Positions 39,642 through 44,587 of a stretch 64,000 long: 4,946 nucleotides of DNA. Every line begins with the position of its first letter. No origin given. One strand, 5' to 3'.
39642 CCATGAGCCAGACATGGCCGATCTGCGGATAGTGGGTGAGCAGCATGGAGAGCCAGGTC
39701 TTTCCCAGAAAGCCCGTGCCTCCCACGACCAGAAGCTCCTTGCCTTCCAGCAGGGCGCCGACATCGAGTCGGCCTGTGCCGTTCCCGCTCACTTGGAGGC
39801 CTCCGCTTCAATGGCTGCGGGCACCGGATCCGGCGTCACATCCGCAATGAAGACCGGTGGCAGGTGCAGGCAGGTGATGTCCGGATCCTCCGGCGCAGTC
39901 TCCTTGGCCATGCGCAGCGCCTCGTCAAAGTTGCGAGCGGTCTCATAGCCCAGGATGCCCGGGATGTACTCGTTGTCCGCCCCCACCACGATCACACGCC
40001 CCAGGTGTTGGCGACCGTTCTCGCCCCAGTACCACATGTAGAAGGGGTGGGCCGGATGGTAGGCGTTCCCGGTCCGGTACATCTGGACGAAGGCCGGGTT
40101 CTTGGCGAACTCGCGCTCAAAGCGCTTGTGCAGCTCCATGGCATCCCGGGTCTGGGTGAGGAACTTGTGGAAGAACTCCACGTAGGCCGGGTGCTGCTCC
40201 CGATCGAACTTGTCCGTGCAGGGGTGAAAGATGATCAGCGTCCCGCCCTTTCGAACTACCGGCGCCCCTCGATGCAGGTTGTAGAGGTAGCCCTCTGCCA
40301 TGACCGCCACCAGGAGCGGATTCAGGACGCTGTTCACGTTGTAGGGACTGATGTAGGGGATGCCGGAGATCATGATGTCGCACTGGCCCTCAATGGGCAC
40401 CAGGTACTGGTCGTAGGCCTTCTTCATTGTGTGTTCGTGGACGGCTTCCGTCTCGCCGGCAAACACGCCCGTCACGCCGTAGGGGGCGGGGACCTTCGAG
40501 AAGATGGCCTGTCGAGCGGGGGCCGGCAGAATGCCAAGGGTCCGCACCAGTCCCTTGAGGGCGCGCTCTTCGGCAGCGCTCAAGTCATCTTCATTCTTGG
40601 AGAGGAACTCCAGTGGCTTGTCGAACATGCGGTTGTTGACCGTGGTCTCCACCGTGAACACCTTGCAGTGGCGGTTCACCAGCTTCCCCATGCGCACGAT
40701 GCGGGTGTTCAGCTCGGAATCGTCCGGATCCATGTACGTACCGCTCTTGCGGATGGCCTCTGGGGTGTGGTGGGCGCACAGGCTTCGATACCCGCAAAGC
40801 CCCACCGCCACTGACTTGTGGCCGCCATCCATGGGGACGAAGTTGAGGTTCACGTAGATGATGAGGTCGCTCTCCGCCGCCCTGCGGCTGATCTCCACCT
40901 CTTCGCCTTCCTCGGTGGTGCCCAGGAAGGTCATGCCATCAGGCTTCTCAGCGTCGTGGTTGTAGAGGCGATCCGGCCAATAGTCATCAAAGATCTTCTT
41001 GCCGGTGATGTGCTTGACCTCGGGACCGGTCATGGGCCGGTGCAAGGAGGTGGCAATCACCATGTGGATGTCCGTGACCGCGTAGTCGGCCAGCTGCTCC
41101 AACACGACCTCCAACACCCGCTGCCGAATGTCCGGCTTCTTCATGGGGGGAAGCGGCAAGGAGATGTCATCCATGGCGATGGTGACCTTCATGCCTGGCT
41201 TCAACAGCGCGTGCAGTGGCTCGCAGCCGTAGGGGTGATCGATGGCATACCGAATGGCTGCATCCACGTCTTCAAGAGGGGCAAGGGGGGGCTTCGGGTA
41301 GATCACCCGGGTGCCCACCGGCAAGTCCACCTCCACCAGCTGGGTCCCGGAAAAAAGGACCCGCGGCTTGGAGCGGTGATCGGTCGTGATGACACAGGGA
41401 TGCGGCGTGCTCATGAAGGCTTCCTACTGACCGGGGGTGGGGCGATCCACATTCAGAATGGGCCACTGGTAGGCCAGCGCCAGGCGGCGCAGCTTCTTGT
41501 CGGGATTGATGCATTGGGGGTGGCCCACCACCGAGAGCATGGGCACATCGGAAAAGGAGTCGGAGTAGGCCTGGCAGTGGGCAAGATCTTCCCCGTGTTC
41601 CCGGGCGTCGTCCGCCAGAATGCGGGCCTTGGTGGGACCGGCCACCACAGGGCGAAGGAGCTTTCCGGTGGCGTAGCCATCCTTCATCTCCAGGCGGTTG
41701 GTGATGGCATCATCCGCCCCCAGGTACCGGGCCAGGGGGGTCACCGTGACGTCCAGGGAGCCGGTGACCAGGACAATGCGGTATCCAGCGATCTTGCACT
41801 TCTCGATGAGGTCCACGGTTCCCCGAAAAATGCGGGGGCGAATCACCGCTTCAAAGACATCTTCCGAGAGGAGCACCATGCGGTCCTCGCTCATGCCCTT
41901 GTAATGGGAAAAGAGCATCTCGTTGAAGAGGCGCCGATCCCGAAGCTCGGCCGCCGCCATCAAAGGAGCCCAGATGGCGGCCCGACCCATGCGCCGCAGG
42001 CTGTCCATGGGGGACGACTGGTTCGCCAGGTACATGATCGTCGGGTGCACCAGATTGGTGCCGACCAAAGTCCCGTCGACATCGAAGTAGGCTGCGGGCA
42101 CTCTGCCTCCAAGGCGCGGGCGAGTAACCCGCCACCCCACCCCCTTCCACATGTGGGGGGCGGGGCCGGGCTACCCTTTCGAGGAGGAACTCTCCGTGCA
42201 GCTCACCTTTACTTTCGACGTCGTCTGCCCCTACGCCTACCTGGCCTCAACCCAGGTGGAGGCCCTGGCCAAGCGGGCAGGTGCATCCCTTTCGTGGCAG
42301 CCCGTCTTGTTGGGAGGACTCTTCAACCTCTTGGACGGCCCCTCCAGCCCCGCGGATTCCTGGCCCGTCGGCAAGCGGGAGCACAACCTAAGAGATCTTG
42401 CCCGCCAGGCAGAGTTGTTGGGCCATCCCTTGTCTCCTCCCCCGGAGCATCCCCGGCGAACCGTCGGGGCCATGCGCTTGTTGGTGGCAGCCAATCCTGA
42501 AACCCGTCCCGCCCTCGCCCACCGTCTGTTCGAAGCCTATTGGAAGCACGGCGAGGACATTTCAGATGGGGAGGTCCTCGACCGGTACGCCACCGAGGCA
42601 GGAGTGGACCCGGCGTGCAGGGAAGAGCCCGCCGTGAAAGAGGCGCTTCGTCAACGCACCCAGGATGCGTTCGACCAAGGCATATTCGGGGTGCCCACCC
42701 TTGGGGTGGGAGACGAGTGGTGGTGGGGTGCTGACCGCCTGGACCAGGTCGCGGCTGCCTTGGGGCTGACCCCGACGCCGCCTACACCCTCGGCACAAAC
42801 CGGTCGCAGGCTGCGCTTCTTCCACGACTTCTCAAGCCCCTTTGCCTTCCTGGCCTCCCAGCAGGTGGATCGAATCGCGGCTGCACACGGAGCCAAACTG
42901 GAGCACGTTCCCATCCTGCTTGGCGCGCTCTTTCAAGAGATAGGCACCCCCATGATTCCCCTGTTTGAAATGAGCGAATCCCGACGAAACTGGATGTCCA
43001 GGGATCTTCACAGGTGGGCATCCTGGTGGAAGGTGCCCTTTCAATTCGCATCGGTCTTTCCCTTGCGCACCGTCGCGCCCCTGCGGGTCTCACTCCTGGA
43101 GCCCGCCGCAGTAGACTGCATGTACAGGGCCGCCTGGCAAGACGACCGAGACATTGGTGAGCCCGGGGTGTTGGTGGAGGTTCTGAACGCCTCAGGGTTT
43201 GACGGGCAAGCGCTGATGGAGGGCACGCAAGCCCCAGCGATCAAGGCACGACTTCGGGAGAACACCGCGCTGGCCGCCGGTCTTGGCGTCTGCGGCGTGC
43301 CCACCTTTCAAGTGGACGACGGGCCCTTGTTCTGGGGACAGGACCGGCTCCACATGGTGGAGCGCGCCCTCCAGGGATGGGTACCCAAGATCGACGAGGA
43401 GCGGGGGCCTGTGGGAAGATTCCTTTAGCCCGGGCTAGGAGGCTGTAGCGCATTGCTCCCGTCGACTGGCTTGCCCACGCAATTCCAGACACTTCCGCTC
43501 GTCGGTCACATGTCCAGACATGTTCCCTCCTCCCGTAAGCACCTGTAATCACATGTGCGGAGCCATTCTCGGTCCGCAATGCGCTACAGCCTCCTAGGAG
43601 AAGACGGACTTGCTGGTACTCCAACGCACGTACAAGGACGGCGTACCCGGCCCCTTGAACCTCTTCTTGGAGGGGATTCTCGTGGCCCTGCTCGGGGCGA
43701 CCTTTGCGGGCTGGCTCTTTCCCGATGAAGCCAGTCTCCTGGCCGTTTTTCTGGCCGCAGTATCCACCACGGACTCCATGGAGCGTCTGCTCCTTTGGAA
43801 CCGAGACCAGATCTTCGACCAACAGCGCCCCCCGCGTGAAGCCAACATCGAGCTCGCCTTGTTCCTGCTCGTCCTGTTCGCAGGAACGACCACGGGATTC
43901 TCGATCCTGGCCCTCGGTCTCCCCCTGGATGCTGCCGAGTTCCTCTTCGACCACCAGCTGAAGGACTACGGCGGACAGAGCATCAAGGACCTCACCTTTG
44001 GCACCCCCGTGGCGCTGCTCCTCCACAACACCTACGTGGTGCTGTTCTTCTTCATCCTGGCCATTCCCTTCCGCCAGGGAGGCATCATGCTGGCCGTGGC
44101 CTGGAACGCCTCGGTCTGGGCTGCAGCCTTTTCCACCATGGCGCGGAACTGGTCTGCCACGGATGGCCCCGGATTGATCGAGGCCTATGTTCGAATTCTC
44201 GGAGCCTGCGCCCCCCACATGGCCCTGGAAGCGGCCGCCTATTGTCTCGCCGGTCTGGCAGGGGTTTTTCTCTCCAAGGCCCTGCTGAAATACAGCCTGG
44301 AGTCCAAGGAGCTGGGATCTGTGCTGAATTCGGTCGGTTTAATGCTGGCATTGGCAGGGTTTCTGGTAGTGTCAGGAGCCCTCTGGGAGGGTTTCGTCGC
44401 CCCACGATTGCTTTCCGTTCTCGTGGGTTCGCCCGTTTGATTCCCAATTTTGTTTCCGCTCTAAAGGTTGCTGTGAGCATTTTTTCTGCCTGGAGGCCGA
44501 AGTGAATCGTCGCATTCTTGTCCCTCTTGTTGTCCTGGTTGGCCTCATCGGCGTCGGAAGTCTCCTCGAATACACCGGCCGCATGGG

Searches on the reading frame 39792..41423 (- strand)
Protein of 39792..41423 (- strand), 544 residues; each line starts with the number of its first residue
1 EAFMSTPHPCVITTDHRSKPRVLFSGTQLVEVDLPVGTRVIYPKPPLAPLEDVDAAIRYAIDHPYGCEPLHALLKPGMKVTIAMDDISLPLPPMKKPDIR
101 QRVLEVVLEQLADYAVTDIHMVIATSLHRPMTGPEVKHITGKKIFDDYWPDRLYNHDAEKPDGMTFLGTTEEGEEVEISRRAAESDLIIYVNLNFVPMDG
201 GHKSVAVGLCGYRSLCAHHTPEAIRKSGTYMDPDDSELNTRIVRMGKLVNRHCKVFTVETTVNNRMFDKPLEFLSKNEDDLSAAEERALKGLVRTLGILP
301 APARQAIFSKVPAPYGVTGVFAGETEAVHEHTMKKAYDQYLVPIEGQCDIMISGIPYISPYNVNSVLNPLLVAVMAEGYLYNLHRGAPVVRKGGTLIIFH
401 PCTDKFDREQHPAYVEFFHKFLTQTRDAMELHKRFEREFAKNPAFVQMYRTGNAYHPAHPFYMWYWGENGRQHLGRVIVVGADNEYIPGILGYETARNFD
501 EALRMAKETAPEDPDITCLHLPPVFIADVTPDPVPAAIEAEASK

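Call 38: search_protein_families(library=pfam, proteins=[window:39792-41423:-], max_evalue=0.0001)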
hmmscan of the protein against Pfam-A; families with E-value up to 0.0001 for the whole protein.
window:39792-41423:- (544 aa): 1 family
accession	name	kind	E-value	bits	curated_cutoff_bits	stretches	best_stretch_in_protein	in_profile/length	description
PF09861.14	Lar_N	-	4.3e-38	131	23.3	1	31-221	7-194/204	Lactate racemase N-terminal domain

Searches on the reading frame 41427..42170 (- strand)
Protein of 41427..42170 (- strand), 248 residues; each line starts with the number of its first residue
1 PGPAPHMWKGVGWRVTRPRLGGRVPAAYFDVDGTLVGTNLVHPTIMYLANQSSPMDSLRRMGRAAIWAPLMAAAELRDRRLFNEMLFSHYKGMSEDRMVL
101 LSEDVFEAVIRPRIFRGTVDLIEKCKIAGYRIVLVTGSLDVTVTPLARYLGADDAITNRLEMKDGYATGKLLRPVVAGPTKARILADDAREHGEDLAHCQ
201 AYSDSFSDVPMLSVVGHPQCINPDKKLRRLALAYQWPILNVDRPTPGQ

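Call 38: search_protein_families(library=pfam, proteins=[window:41427-42170:-], max_evalue=0.0001)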
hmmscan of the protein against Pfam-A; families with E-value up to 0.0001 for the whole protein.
window:41427-42170:- (248 aa): 2 families
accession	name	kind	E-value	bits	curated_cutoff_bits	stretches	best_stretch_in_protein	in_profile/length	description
PF12710.13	HAD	-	2.3e-32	113.4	27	1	28-212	2-188/189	haloacid dehalogenase-like hydrolase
PF00702.32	Hydrolase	-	4.2e-09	37.5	26.4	1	27-216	4-191/191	haloacid dehalogenase-like hydrolase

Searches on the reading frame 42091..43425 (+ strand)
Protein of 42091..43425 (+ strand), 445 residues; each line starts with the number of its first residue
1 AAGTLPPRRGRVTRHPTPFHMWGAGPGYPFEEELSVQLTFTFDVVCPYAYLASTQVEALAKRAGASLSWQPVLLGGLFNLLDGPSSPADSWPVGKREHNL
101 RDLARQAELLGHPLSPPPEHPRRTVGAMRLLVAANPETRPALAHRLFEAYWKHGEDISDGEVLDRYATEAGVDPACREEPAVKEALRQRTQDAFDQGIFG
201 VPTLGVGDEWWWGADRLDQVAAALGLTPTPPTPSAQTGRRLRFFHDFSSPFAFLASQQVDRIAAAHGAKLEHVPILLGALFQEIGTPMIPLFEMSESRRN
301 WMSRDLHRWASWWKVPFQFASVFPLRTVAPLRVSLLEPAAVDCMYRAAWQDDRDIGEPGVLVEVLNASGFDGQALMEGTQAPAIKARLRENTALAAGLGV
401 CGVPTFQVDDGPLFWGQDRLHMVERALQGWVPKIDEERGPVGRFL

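Call 38: search_protein_families(library=pfam, proteins=[window:42091-43425:+], max_evalue=0.0001)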
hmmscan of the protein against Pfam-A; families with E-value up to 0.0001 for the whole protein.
window:42091-43425:+ (445 aa): 1 family
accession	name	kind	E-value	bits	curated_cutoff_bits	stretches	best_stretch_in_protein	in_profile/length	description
PF01323.26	DSBA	-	1.1e-67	228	25.6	2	38-224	2-190/191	DSBA-like thioredoxin domain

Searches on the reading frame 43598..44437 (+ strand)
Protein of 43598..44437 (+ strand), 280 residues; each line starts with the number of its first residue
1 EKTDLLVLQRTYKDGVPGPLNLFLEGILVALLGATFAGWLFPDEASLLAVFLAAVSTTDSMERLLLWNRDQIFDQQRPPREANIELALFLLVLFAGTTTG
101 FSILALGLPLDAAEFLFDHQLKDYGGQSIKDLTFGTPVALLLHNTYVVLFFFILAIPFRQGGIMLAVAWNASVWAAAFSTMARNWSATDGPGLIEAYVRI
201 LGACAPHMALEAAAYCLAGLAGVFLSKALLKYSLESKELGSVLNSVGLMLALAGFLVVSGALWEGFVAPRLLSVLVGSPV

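Call 38: search_protein_families(library=pfam, proteins=[window:43598-44437:+], max_evalue=0.0001)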
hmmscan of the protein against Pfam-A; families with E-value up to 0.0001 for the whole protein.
window:43598-44437:+ (280 aa): 1 family
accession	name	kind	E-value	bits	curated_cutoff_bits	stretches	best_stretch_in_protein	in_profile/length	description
PF01944.22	SpoIIM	-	9.1e-07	29.4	26.9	1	90-269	2-163/163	Stage II sporulation protein M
